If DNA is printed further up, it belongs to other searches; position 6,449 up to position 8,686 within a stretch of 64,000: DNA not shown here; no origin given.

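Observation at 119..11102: TCS-flanked accessory locus: duplicated [single-domain RR -> YHYH-motif secreted protein] modules around a di-heme peroxidase fusion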

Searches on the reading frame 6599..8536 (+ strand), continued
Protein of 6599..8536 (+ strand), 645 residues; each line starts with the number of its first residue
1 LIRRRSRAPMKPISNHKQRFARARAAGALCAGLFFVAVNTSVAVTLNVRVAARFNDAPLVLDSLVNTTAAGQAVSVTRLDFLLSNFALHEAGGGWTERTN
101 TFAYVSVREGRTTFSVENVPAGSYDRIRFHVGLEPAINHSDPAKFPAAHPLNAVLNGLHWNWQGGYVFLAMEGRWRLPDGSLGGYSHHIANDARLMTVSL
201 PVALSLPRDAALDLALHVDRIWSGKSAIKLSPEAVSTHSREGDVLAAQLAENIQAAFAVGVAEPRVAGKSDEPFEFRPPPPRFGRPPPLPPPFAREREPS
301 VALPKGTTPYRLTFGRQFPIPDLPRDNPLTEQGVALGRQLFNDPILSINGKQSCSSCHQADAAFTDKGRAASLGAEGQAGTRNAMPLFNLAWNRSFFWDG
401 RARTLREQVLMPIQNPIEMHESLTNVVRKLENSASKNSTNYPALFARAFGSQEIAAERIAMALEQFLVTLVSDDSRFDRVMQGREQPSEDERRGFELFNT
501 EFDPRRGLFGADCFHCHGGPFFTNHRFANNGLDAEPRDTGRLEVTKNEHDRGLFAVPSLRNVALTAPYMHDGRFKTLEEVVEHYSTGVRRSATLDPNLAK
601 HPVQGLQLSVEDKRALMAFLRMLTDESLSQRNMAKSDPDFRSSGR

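Call 84: search_protein_families(library=pfam, proteins=[L015:15458-17911:+, L016:19587-21680:+, L012:7633-8292:-, L015:2183-3667:+, L017:2573-3034:+, L021:15763-17268:+, L007:5589-6314:-, L054:16811-17641:+, L019:17775-19955:-, L015:11757-12467:+], max_evalue=0.001)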
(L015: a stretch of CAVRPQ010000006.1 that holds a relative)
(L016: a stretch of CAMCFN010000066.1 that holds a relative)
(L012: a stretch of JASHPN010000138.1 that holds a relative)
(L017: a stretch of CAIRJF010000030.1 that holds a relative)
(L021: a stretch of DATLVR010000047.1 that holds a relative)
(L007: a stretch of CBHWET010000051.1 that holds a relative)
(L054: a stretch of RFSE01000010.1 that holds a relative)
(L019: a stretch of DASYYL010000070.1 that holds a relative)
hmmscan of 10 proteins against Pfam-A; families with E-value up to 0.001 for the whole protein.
L015:15458-17911:+ (817 aa): 5 families
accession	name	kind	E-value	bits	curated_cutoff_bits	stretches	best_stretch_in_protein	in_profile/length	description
PF07244.20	POTRA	-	8.4e-61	203.1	21.3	5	376-450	1-78/79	Surface antigen variable number repeat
PF01103.29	Omp85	-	2.3e-52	179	24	1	487-813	2-323/325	Omp85 superfamily domain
PF08479.16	POTRA_2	-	5.3e-09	36.2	24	1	104-159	3-58/76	POTRA domain, ShlB-type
PF08478.15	POTRA_1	-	3e-06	27.9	23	0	104-146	3-45/69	POTRA domain, FtsQ-type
PF25282.1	POTRA1_3_Toc75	-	0.00031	21.3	27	0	387-435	38-85/99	Toc75-like, POTRA domain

L016:19587-21680:+ (697 aa): 1 family
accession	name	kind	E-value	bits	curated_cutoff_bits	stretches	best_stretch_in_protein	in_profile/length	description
PF07396.17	Porin_O_P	-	0.00048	19.9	20.9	1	448-487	315-354/370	Phosphate-selective porin O and P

L012:7633-8292:- (219 aa): 2 families
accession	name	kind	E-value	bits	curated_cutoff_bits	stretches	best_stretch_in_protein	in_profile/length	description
PF02581.23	TMP-TENI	-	1.4e-49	168.3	27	1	10-200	2-180/180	Thiamine monophosphate synthase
PF13407.12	Peripla_BP_4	-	0.00098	19.2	35.1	0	126-153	46-73/258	Periplasmic binding protein domain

L015:2183-3667:+ (494 aa): 14 families
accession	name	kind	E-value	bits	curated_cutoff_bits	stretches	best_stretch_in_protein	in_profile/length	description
PF07992.20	Pyr_redox_2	-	1.2e-28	100.8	26.1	1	153-476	1-291/291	Pyridine nucleotide-disulphide oxidoreductase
PF14691.11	Fer4_20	-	2.5e-20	72.8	25.8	1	24-140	2-112/113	Dihydroprymidine dehydrogenase domain II, 4Fe-4S cluster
PF01266.30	DAO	-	4.9e-11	43.2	27.9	1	154-188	1-35/353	FAD dependent oxidoreductase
PF00070.33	Pyr_redox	-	1.4e-09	38.8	22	1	154-226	1-63/82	Pyridine nucleotide-disulphide oxidoreductase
PF13450.12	NAD_binding_8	-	1.4e-09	38.5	21.9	1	157-190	1-34/68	NAD(P)-binding Rossmann-like domain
PF13738.12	Pyr_redox_3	-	3.4e-08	33.5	30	0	157-184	2-30/305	Pyridine nucleotide-disulphide oxidoreductase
PF12831.13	FAD_oxidored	-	1.5e-07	31.5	27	1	155-195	2-42/416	FAD dependent oxidoreductase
PF01593.30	Amino_oxidase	-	4.3e-07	30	19.8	1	163-190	2-29/443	Flavin containing amine oxidoreductase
PF03486.20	HI0933_like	-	4.7e-07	29.9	50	1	154-189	2-37/244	HI0933-like protein Rossmann domain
PF00890.30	FAD_binding_2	-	1.1e-05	25.2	20.4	1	155-188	2-35/414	FAD binding domain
PF13241.12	NAD_binding_7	-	2.8e-05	25.1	22.1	0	151-248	6-71/104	Putative NAD(P)-binding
PF01134.28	GIDA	-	7.2e-05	22.4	22.1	0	154-214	1-60/391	Glucose inhibited division protein A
PF01946.23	Thi4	-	0.00024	20.8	26.2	0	154-191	19-57/235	Thi4 family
PF01494.25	FAD_binding_3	-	0.00041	20.1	22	1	154-185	3-34/349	FAD binding domain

L017:2573-3034:+ (153 aa): 0 families

L021:15763-17268:+ (501 aa): 3 families
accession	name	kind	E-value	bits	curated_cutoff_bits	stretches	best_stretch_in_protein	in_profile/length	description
PF03796.21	DnaB_C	-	4.5e-97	324.9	27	1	227-488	1-254/255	DnaB-like helicase C terminal domain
PF00772.26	DnaB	-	6.9e-28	97.1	23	1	48-153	2-103/103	DnaB-like helicase N terminal domain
PF13481.12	AAA_25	-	3.4e-08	33.8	27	1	244-407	32-191/195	AAA domain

L007:5589-6314:- (241 aa): 5 families
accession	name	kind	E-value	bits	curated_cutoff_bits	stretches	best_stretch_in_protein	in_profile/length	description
PF00535.33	Glycos_transf_2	-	1e-23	84.6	23.3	1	4-128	1-127/168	Glycosyl transferase family 2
PF13641.12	Glyco_tranf_2_3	-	1.3e-10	42.1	27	1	3-180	3-196/230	Glycosyltransferase like family 2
PF10111.15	Glyco_tranf_2_2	-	2.3e-08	34.3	27.3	1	34-108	27-108/276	Glycosyltransferase like family 2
PF13632.12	Glyco_trans_2_3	-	3.1e-05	24.3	27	1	84-181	1-109/198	Glycosyl transferase family group 2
PF13704.12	Glyco_tranf_2_4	-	0.00034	21.5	27.5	0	30-91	14-81/98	Glycosyl transferase family 2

L054:16811-17641:+ (276 aa): 5 families
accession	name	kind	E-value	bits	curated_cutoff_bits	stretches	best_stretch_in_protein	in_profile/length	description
PF09699.15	Paired_CXXCH_1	-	5.3e-20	71.3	20.6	1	196-232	1-38/41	Doubled CXXCH motif (Paired_CXXCH_1)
PF14537.11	Cytochrom_c3_2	-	9.4e-08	32.9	25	0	196-264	2-66/79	Cytochrome c3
PF14522.11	Cytochrome_C7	-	3e-07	30.6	24.8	0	65-133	13-66/67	Cytochrome c7 and related cytochrome c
PF22113.1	Mtrc-MtrF_II-IV_dom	-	0.00038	20.5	30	0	66-107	121-167/176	Outer membrane cytochrome MtrC/MtrF-like, domains II/IV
PF13435.11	Cytochrome_C554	-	0.00079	20.8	20.8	0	124-159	46-83/84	Cytochrome c554 and c-prime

L019:17775-19955:- (726 aa): 5 families
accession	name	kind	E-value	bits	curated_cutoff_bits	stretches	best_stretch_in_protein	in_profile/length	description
PF01131.25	Topoisom_bac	-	8.3e-93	312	35.1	1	1-389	53-410/411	DNA topoisomerase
PF13342.12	Toprim_Crpt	-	1e-56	189.2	32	3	548-607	1-60/60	C-terminal repeat of topoisomerase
PF08063.17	Zn_ribbon_PADR1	-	2e-05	24.7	25.1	0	520-555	2-38/42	PADR1 domain, zinc ribbon fold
PF01155.25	HypA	-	0.00045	20.7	28.9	0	418-460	69-111/112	Hydrogenase/urease nickel incorporation, metallochaperone, hypA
PF23455.1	DUF7129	-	0.00053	20.1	30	0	516-532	23-39/45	Domain of unknown function (DUF7129)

L015:11757-12467:+ (236 aa): 7 families
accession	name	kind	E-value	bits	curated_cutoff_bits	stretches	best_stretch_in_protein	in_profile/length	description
PF13202.12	EF-hand_5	-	1.3e-17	62.8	25.9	0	160-175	6-21/25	EF hand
PF00036.39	EF-hand_1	-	1.9e-15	55.6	25.4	0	183-198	7-22/29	EF hand domain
PF13405.12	EF-hand_6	-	2e-12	46.1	25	0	160-178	7-25/30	EF-hand domain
PF13499.12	EF-hand_7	-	6.5e-10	39.7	30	0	124-176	10-63/67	EF-hand domain pair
PF13833.12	EF-hand_8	-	4.6e-06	26.7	28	0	157-175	29-47/54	EF-hand domain pair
PF23657.1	DUF7151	-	3e-05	24.3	27.2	0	162-177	26-41/46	Domain of unknown function (DUF7151)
PF00404.24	Dockerin_1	-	0.00011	22.8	22.9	0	159-176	33-50/57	Dockerin type I domain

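Call 91: find_encoding_contigs(protein=P0362, flank=6000, max_places=3)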
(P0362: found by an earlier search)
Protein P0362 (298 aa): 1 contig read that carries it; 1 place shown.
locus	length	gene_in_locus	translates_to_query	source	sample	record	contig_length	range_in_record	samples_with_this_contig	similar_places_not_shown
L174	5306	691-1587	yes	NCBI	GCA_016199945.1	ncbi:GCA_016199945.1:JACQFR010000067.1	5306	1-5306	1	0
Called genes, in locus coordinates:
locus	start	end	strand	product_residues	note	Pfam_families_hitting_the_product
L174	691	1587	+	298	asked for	PF14240:YHYH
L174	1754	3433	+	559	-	PF00069:Pkinase, PF07714:PK_Tyr_Ser-Thr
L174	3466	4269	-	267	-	PF21033:RMD1-3 (weak)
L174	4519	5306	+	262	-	PF04055:Radical_SAM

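Call 93: search_protein_families(library=pfam, proteins=[L038:4453-7494:-, L005:6924-8657:+, L033:6462-9842:+, L052:6921-9992:+, L054:6809-9970:+, L037:4610-9649:+], max_evalue=0.0001)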
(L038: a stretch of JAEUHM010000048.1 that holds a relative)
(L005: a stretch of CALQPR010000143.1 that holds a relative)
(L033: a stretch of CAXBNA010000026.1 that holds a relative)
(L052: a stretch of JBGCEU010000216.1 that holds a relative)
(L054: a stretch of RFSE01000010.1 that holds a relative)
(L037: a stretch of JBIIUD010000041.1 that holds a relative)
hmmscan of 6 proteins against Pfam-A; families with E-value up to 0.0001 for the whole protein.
L038:4453-7494:- (1013 aa): 3 families
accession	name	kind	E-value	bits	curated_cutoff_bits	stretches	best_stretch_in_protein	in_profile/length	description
PF00884.28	Sulfatase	-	8.3e-40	137.4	25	1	23-325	2-301/301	Sulfatase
PF14240.11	YHYH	-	7.2e-33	114.6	25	1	530-783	2-185/193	YHYH protein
PF16347.10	SGSH_C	-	2.2e-06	28.4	29.3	1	279-410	7-136/154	N-sulphoglucosamine sulphohydrolase, C-terminal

L005:6924-8657:+ (577 aa): 2 families
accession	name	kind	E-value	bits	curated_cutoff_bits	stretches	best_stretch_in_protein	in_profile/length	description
PF00884.28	Sulfatase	-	8.7e-40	137.3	25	1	86-398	1-301/301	Sulfatase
PF16347.10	SGSH_C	-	1.2e-09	39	29.3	1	354-490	9-142/154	N-sulphoglucosamine sulphohydrolase, C-terminal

L033:6462-9842:+ (1126 aa): 2 families
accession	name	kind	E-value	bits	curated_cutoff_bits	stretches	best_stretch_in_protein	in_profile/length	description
PF14240.11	YHYH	-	3.1e-39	135.4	25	1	118-369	2-184/193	YHYH protein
PF00884.28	Sulfatase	-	8.5e-35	120.9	25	1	589-894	2-301/301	Sulfatase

L052:6921-9992:+ (1023 aa): 3 families
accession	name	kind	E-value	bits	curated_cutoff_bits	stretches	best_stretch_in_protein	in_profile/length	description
PF00884.28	Sulfatase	-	3.7e-39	135.3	25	1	500-815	2-300/301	Sulfatase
PF14240.11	YHYH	-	3.8e-31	109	25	1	110-360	2-181/193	YHYH protein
PF01676.23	Metalloenzyme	-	3.2e-07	30.5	24.3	0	721-813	167-247/252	Metalloenzyme superfamily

L054:6809-9970:+ (1053 aa): 1 family
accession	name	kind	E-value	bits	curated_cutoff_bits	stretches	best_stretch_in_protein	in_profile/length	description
PF14240.11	YHYH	-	2.3e-38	132.5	25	1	357-600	2-183/193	YHYH protein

L037:4610-9649:+ (1680 aa): 12 families
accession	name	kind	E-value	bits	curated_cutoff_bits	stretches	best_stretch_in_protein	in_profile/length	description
PF05345.18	He_PIG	-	1.7e-25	89.7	24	2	782-865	1-95/96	Putative Ig domain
PF09118.17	GO-like_E_set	-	2.5e-19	69.8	25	1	429-522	1-100/100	Galactose oxidase-like, Early set domain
PF00801.26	PKD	-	2.5e-18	66.3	23.5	1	877-948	9-79/80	PKD domain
PF18911.6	PKD_4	-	8.4e-15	55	27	1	886-941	21-75/85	PKD domain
PF13964.12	Kelch_6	-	9.2e-13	48.1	25.3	1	329-380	4-50/50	Kelch motif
PF07250.17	Glyoxal_oxid_N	-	8.5e-09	35.4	37.5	1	118-234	64-184/243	Glyoxal oxidase N-terminus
PF00034.26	Cytochrom_C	-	2.2e-07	32.5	21.3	0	1470-1568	3-89/90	Cytochrome c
PF21419.2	RoxA-like_Cyt-c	-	9.8e-07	28.7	26.7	1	1519-1544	3-28/39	RoxA-like, cytochrome c-like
PF24684.1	Vgb_lyase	-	8.1e-06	25.3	50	1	976-1063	25-112/290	Virginiamycin B lyase family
PF03150.19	CCP_MauG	-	1.3e-05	26.3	25.6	0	1329-1403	3-75/149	Di-haem cytochrome c peroxidase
PF07646.21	Kelch_2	-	3.3e-05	24.1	21.3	0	327-376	2-47/48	Kelch motif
PF07691.17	PA14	-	4.3e-05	23.8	24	0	659-768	41-143/147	PA14 domain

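Call 96: search_protein_families(library=pfam, proteins=[L022:4634-8014:+, L040:8266-9885:+, L024:7649-9112:+, L044:3-857:+, L044:2749-4104:+, L047:11660-12733:+, L043:11766-13055:+, L045:11663-16705:+, L046:5025-9671:+, L041:5023-5925:+], max_evalue=0.0001)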
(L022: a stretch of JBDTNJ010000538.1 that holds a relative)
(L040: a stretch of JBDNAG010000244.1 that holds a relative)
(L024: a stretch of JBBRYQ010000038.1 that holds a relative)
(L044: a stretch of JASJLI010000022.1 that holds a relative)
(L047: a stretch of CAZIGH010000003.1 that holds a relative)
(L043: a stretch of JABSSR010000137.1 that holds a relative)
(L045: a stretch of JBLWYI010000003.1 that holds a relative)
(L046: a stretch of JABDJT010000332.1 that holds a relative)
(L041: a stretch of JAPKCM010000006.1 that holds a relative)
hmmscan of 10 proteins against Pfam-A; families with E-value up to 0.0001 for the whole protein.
L022:4634-8014:+ (1126 aa): 1 family
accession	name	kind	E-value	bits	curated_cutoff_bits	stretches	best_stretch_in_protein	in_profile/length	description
PF12951.13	PATR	-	1.5e-19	70.2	27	3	353-383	1-30/30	Passenger-associated-transport-repeat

L040:8266-9885:+ (539 aa): 1 family
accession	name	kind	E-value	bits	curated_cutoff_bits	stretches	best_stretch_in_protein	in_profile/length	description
PF08757.17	CotH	-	2.4e-50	172.3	23.8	1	154-491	1-320/322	CotH kinase protein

L024:7649-9112:+ (487 aa): 3 families
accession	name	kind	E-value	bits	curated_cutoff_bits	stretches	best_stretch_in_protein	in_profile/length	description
PF00006.31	ATP-synt_ab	-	8.2e-65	218.8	29.5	1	137-373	1-213/213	ATP synthase alpha/beta family, nucleotide-binding domain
PF02874.29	ATP-synt_ab_N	-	8.7e-16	58.6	20.9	1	7-79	1-69/69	ATP synthase alpha/beta family, beta-barrel domain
PF22919.1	ATP-synt_VA_C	-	2.4e-15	56.8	24.7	1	378-446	5-75/101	C-terminal domain of V and A type ATP synthase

L044:3-857:+ (284 aa): 1 family
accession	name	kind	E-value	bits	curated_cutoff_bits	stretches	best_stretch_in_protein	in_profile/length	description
PF00884.28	Sulfatase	-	3.1e-07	30.4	25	1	5-76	231-300/301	Sulfatase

L044:2749-4104:+ (451 aa): 1 family
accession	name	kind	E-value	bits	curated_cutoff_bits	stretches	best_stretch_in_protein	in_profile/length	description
PF03629.24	SASA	-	1.2e-22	81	24.8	1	106-333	3-223/226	Carbohydrate esterase, sialic acid-specific acetylesterase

L047:11660-12733:+ (357 aa): 2 families
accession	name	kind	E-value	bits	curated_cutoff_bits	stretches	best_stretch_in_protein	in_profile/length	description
PF01300.24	Sua5_yciO_yrdC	-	2.5e-50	170.9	25.1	1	39-221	2-178/178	Telomere recombination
PF03481.19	Sua5_C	-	4.8e-24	85.9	22.9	1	235-355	13-136/136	Threonylcarbamoyl-AMP synthase, C-terminal domain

L043:11766-13055:+ (429 aa): 3 families
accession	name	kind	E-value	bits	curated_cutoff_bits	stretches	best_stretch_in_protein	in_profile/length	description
PF13360.13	PQQ_2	-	2e-27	96.8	27.6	1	93-343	4-229/233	Outer membrane protein assembly factor BamB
PF13570.13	Beta-prop_ACSF4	-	3.4e-11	43.6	133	1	90-278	153-317/329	Beta-alanine-activating enzyme, beta-propeller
PF01011.28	PQQ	-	3.6e-08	33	26.7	0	167-212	41-84/595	Glucose/ethanol/alcohol dehydrogenase, beta-propeller domain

L045:11663-16705:+ (1680 aa): 14 families
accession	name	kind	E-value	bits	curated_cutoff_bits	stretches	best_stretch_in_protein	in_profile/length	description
PF09118.17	GO-like_E_set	-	9.7e-17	61.5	25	1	429-522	1-99/100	Galactose oxidase-like, Early set domain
PF07250.17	Glyoxal_oxid_N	-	3e-13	50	37.5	1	105-281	45-223/243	Glyoxal oxidase N-terminus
PF00801.26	PKD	-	5.9e-12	45.9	23.5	1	546-606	12-72/80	PKD domain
PF18911.6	PKD_4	-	1.6e-10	41.3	27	1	562-612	34-81/85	PKD domain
PF13964.12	Kelch_6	-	4e-10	39.8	25.3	0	329-380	4-50/50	Kelch motif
PF02239.22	Cytochrom_D1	-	2.6e-08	33.3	25.5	0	680-772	9-99/368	Cytochrome D1 heme domain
PF03150.19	CCP_MauG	-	2.9e-08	34.9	25.6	0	997-1076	7-74/149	Di-haem cytochrome c peroxidase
PF24681.1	Kelch_KLHDC2_KLHL20_DRC7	-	3.4e-07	30.2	50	1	276-399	105-221/221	KLHDC2/KLHL20/DRC7 Kelch-repeats domain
PF13415.12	Kelch_3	-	5.4e-07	30.1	22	0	151-179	18-46/48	Galactose oxidase, central domain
PF21419.2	RoxA-like_Cyt-c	-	5.7e-07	29.4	26.7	1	1178-1203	5-30/39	RoxA-like, cytochrome c-like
PF21783.3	YNCE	-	3.2e-06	27.1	27.1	0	678-749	256-325/339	YNCE-like beta-propeller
PF00034.26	Cytochrom_C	-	3.6e-06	28.6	21.3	0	1136-1224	2-88/90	Cytochrome c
PF13418.12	Kelch_4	-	6.8e-06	26.4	21.6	0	137-169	11-47/49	Galactose oxidase, central domain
PF01344.31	Kelch_1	-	2e-05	24.4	20.1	0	327-375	2-44/46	Kelch motif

L046:5025-9671:+ (1549 aa): 12 families
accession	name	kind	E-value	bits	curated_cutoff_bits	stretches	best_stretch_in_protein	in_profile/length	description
PF05345.18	He_PIG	-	2.1e-27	95.8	24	2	797-881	1-96/96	Putative Ig domain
PF00801.26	PKD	-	3.6e-17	62.6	23.5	1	895-963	12-80/80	PKD domain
PF09118.17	GO-like_E_set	-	1.5e-16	60.9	25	1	441-534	1-99/100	Galactose oxidase-like, Early set domain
PF18911.6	PKD_4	-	1.2e-15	57.7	27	1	909-962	32-83/85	PKD domain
PF13964.12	Kelch_6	-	7.4e-10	38.9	25.3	1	339-392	2-50/50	Kelch motif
PF24681.1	Kelch_KLHDC2_KLHL20_DRC7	-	2.1e-08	34.2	50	1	284-399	101-211/221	KLHDC2/KLHL20/DRC7 Kelch-repeats domain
PF01344.31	Kelch_1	-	5.8e-08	32.5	20.1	0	338-387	1-44/46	Kelch motif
PF07691.17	PA14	-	1e-07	32.3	24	1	676-778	45-142/147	PA14 domain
PF07250.17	Glyoxal_oxid_N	-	4.1e-06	26.6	37.5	0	119-205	48-138/243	Glyoxal oxidase N-terminus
PF03150.19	CCP_MauG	-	1.9e-05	25.8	25.6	1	1340-1415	4-67/149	Di-haem cytochrome c peroxidase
PF17963.7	Big_9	-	2.3e-05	25.6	23.6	1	795-879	1-89/89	Bacterial Ig domain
PF24981.1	Beta-prop_ATRN-LZTR1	-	6.9e-05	22.7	50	0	288-400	95-210/289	Attractin/LZTR1 beta-propeller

L041:5023-5925:+ (300 aa): 1 family
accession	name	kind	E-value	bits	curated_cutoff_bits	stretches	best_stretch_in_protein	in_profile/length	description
PF01551.29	Peptidase_M23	-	2.2e-11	44.3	28.7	1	137-218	11-89/96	Peptidase family M23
